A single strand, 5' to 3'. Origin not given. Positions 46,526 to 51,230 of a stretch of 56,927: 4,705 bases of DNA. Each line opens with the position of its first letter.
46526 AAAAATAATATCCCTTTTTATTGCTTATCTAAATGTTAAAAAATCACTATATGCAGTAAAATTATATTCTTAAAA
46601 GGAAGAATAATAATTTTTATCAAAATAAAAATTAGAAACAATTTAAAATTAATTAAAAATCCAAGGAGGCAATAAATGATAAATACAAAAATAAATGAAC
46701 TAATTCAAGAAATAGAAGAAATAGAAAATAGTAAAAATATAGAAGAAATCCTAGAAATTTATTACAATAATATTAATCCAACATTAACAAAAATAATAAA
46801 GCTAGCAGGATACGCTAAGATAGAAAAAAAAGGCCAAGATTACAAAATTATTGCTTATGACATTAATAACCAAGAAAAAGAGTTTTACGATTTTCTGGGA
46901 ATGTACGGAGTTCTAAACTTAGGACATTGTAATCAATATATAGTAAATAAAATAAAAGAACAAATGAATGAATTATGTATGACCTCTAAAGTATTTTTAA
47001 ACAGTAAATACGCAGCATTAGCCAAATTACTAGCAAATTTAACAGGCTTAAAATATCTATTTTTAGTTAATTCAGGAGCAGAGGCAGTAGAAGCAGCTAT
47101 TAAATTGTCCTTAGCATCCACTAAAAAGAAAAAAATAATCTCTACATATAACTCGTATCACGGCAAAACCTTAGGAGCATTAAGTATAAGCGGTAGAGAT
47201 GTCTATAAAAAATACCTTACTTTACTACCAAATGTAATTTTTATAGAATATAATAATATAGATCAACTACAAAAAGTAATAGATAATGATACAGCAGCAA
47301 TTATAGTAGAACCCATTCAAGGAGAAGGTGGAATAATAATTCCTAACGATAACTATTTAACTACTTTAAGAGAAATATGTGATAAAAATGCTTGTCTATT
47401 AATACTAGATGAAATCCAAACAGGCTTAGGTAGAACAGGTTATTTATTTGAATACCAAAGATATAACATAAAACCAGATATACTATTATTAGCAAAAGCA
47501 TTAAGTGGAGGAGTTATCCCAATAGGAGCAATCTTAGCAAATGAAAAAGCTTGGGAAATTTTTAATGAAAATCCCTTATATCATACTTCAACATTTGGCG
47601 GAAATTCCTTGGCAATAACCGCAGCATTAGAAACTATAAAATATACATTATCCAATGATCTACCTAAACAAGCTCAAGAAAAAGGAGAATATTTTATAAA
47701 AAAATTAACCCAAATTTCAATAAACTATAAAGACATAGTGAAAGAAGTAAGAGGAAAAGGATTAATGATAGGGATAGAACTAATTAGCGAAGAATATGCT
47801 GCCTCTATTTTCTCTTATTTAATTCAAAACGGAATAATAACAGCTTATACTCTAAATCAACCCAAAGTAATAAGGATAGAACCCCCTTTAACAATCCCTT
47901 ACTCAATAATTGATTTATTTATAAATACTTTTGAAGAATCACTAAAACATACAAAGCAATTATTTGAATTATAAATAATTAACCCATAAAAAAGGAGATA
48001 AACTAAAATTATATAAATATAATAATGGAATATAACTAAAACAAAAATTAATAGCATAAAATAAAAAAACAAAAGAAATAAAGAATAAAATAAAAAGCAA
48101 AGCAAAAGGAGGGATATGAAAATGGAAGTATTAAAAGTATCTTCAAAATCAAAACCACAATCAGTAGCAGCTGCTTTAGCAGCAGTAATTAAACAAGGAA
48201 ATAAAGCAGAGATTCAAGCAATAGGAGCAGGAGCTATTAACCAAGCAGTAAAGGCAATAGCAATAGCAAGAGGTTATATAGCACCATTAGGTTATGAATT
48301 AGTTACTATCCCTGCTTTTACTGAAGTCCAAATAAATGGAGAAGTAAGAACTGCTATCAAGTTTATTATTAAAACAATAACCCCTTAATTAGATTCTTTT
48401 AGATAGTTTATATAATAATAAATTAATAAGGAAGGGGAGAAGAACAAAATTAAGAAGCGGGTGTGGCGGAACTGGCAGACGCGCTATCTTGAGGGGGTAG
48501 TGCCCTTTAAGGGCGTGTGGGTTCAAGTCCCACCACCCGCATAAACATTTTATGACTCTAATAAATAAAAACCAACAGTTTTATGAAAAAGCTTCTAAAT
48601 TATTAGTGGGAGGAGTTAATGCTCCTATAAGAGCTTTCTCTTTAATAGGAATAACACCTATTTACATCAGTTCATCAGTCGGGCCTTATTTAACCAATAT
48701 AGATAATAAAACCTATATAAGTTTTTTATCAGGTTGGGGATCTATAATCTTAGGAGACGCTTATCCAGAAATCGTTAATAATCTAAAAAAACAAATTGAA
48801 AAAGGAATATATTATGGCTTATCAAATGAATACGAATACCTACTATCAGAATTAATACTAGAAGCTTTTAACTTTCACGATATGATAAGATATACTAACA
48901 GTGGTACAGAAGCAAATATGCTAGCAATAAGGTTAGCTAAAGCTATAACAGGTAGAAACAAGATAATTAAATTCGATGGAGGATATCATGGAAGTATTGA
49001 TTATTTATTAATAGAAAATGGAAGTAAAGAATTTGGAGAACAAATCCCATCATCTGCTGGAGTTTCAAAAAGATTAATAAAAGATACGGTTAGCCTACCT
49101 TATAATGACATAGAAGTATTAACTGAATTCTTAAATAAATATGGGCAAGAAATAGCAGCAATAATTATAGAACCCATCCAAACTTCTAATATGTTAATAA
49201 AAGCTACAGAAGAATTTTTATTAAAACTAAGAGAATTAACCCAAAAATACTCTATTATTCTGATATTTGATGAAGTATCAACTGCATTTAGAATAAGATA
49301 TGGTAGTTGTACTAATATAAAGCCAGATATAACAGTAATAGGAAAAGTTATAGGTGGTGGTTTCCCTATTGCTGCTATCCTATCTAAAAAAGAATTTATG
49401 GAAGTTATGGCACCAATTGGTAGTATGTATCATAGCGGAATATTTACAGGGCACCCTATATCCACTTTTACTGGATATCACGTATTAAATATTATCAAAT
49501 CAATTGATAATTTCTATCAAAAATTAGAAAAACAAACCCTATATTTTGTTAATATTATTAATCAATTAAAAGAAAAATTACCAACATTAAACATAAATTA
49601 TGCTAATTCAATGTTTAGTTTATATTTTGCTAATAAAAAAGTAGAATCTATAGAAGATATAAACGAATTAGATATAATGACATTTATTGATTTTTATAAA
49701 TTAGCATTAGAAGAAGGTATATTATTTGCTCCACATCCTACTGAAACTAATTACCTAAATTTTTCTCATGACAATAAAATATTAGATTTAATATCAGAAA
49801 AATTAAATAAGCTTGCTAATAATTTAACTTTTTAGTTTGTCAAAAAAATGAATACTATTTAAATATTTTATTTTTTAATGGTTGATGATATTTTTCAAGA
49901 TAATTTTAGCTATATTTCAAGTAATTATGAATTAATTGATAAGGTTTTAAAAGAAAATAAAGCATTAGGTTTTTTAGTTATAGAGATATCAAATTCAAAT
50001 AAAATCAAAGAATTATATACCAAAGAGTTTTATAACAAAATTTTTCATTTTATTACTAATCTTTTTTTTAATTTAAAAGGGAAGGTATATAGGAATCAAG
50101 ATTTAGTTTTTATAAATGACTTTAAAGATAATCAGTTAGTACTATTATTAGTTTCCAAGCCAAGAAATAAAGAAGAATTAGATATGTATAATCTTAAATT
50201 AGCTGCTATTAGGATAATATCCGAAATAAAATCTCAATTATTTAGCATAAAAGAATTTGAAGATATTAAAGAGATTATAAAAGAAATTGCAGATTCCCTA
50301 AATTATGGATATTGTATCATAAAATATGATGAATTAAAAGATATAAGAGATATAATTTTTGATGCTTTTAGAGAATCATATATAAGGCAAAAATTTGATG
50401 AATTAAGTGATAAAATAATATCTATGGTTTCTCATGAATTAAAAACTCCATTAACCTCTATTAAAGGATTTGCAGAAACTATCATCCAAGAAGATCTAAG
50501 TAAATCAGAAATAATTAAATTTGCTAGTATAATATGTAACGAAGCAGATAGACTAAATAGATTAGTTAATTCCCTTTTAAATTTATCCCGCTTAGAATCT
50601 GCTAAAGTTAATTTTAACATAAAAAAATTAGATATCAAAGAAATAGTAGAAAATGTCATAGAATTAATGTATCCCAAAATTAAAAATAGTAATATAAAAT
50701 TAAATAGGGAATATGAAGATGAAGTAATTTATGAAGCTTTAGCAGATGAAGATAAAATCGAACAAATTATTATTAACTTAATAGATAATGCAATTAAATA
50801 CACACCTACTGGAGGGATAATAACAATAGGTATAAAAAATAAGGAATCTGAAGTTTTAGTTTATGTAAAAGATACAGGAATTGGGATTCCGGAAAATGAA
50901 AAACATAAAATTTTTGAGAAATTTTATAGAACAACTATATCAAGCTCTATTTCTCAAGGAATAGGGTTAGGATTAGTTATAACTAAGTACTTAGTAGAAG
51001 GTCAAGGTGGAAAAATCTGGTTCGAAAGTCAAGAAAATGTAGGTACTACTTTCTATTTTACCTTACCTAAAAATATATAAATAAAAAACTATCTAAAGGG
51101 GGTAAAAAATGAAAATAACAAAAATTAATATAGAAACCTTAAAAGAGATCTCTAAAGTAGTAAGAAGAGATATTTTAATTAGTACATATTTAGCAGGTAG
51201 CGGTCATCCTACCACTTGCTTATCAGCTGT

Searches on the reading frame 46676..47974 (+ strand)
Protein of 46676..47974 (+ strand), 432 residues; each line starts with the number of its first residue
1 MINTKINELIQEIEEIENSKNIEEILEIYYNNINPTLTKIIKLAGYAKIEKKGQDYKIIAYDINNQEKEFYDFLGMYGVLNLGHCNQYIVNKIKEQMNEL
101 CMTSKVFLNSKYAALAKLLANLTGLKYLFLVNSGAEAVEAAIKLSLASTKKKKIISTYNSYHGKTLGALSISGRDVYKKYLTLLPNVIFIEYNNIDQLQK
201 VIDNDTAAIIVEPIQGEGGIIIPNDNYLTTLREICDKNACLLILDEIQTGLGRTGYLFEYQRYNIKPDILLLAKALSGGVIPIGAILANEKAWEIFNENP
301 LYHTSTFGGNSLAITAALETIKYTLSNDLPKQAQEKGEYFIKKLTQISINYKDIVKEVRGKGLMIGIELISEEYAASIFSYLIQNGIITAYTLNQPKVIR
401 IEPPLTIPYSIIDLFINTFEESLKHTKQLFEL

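Call 72: search_protein_families(library=pfam, proteins=[window:46676-47974:+], max_evalue=0.0001)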
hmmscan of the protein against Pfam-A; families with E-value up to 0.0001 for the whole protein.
window:46676-47974:+ (432 aa): 1 family
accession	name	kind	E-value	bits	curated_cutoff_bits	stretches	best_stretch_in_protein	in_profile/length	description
PF00202.27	Aminotran_3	-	2.7e-97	326.5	30.5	1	65-421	24-401/403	Aminotransferase class-III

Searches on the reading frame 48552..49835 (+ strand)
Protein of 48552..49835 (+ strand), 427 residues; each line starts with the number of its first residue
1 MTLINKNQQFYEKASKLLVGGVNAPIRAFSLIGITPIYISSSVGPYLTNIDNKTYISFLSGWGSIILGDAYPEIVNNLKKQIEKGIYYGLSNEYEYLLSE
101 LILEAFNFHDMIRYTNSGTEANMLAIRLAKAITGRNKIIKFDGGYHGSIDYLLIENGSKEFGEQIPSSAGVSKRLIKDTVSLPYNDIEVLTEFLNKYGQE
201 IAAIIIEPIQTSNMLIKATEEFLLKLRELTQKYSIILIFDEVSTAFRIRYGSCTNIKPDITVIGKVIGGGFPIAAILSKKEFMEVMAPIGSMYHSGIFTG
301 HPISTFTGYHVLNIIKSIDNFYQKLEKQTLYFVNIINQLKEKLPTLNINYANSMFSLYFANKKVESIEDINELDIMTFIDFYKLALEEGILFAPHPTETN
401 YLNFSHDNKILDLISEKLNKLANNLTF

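Call 72: search_protein_families(library=pfam, proteins=[window:48552-49835:+], max_evalue=0.0001)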
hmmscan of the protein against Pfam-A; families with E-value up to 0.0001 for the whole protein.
window:48552-49835:+ (427 aa): 1 family
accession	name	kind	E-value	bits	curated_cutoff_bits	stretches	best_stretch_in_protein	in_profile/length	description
PF00202.27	Aminotran_3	-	4.7e-56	190.6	30.5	1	36-393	10-372/403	Aminotransferase class-III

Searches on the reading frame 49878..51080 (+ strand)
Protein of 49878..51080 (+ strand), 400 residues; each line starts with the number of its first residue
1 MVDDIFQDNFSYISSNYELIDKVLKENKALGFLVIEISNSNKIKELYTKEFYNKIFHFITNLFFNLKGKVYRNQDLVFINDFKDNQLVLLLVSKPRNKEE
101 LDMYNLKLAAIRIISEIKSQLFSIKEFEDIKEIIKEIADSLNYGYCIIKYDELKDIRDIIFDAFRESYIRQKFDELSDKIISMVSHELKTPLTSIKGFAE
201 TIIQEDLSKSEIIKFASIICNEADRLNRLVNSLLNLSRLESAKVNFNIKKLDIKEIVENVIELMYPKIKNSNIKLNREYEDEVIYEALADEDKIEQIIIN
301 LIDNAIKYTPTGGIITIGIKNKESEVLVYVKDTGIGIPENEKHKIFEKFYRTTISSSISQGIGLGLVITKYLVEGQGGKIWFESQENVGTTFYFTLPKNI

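Call 72: search_protein_families(library=pfam, proteins=[window:49878-51080:+], max_evalue=0.0001)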
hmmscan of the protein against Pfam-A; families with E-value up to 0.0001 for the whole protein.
window:49878-51080:+ (400 aa): 2 families
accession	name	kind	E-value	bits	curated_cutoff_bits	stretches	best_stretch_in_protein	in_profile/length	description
PF02518.31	HATPase_c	-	1.1e-28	100.3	26.4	1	290-399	2-110/111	Histidine kinase-, DNA gyrase B-, and HSP90-like ATPase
PF00512.31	HisKA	-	1.1e-16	61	26.9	1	179-241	4-65/66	His Kinase A (phospho-acceptor) domain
